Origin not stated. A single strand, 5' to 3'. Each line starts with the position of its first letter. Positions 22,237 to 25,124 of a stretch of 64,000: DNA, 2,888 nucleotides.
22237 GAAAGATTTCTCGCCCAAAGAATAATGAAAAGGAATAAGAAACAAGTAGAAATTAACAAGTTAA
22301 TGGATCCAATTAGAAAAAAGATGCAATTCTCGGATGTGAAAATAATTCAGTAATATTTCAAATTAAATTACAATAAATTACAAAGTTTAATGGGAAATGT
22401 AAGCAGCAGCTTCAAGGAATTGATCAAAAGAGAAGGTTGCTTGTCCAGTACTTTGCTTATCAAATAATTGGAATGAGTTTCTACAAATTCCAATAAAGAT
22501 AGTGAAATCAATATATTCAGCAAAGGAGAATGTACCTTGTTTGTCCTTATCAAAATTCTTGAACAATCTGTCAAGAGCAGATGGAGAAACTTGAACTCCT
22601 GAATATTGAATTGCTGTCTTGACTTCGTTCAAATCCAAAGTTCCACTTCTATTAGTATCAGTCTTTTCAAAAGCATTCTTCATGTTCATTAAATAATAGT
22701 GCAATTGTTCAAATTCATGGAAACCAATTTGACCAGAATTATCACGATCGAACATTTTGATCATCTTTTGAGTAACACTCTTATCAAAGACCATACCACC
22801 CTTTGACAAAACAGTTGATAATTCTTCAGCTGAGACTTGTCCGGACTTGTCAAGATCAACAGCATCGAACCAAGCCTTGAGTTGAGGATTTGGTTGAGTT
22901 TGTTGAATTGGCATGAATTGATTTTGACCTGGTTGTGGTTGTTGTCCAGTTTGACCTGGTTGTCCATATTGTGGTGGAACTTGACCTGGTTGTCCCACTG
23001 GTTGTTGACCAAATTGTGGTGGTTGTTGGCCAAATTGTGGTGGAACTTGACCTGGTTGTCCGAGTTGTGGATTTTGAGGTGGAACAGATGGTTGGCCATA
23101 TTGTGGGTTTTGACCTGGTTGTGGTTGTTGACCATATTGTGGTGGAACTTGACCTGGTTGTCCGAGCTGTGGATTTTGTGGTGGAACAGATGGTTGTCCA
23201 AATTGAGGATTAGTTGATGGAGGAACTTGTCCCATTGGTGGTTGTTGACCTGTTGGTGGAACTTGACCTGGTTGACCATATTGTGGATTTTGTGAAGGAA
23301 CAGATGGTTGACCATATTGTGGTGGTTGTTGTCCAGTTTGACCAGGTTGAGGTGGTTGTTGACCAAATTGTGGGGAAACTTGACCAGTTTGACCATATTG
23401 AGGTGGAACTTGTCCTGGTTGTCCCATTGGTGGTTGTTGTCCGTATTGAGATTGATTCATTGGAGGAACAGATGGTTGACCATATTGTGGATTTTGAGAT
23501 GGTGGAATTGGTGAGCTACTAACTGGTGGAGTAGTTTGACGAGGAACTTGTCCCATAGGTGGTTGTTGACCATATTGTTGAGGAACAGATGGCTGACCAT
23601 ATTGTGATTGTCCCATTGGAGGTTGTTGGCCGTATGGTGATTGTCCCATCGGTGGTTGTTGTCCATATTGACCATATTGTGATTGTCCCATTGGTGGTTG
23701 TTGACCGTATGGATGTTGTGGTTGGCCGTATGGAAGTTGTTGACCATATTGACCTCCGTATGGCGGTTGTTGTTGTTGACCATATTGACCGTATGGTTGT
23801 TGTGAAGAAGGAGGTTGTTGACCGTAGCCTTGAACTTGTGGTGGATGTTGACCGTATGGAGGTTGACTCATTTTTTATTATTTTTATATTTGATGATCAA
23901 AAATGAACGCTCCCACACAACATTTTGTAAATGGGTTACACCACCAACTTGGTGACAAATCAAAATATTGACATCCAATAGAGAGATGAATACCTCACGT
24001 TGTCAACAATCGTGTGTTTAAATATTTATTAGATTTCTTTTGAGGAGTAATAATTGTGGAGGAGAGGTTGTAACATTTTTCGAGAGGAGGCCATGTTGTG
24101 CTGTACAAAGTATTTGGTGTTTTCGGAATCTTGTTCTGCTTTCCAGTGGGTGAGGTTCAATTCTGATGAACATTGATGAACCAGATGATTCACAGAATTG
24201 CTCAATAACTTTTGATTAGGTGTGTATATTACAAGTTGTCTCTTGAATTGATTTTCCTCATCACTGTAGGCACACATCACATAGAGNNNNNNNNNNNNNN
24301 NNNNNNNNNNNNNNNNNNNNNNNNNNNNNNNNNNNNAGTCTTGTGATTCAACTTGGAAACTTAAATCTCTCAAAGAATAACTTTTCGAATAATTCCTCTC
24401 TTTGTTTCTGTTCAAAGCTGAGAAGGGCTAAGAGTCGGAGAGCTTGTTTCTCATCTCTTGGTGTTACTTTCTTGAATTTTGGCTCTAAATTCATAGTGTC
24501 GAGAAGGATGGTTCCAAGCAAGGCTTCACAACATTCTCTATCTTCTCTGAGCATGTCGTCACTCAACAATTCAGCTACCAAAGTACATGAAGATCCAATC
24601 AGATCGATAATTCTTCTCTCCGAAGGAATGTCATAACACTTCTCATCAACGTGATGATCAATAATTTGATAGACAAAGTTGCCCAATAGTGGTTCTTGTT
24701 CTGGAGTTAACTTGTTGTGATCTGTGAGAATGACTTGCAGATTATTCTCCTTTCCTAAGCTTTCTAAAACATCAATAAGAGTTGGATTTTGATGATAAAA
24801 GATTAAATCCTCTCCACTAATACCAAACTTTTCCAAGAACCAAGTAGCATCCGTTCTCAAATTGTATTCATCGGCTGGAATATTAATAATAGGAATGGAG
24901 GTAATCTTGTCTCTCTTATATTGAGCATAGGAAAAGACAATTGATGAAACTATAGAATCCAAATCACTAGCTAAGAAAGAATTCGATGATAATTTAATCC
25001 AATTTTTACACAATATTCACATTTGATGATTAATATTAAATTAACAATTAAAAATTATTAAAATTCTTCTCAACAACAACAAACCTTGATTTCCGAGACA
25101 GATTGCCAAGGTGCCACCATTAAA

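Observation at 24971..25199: Hidden first exon of the PPX1/prune-like DHH phosphoesterase, and evidence that GTTTGT is a used splice donor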

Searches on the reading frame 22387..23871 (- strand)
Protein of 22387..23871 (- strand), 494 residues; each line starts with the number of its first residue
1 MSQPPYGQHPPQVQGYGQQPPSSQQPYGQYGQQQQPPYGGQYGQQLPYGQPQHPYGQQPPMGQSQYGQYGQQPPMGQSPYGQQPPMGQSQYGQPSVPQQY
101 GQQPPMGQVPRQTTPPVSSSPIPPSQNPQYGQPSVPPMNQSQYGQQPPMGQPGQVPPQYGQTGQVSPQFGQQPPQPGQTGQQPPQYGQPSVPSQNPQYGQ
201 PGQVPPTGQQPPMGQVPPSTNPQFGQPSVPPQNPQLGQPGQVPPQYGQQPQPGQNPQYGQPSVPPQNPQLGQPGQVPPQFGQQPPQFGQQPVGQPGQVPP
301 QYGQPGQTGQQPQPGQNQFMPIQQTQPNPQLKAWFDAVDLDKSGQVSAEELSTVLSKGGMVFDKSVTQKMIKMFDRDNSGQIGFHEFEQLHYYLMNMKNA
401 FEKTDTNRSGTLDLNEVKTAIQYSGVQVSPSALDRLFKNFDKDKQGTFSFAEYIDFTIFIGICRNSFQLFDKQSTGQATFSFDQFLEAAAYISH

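Call 34: find_encoding_contigs(protein=window:22387-23871:-, flank=10000, max_places=2)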
Protein window:22387-23871:- (494 aa): no gene with exactly this product is on record in the collection.

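Call 55: list_cluster_members(proteins=[P0001, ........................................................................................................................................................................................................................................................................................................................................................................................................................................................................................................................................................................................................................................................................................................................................, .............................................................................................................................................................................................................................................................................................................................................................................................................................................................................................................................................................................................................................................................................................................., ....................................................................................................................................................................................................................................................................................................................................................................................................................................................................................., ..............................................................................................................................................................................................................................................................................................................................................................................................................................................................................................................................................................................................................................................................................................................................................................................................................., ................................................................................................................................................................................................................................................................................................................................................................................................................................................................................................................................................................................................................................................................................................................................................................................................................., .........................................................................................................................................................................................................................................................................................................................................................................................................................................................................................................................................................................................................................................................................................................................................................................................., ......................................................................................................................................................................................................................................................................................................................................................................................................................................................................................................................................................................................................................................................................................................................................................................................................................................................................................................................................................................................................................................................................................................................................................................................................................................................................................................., window:22390-23871:-])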
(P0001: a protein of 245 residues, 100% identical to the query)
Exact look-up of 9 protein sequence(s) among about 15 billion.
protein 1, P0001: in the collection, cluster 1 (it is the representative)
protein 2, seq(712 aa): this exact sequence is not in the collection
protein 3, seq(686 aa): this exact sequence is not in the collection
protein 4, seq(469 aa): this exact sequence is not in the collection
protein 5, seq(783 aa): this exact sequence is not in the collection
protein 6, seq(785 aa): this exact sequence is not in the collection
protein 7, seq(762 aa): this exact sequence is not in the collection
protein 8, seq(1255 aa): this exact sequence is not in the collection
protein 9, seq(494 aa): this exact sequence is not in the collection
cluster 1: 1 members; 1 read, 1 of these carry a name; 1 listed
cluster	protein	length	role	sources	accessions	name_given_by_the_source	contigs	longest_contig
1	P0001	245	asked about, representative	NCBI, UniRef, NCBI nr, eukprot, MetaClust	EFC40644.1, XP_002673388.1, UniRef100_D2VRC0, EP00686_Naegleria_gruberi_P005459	predicted protein [Naegleria gruberi] | Predicted protein n=1 Tax=Naegleria gruberi TaxID=5762 RepID=D2VRC0_NAEGR | uncharacterized protein NAEGRDRAFT_71532 [Naegleria gruberi]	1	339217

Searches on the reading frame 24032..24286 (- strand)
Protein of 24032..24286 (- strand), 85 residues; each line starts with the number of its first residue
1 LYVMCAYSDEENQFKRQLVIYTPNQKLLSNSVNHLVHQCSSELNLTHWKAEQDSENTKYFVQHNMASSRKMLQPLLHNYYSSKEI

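Call 5: search_protein_families(library=pfam, proteins=[window:24032-24286:-], max_evalue=0.01)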
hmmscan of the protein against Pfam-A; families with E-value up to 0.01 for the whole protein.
seq(85 aa): 0 families

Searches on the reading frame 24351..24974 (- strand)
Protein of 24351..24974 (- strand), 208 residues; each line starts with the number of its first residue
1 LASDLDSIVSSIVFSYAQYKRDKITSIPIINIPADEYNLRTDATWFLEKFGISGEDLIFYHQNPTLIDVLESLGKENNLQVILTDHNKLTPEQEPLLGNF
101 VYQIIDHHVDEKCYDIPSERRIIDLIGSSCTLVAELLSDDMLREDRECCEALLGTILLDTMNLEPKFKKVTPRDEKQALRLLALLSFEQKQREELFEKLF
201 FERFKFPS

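Call 64: search_protein_families(library=pfam, proteins=[window:24351-24974:-], max_evalue=0.01)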
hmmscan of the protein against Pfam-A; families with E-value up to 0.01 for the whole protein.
seq(208 aa): 1 family
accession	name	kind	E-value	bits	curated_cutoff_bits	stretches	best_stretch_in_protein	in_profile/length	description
PF01368.27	DHH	-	7.8e-06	26.6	28.1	1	3-151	10-120/125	DHH family, N-terminal domain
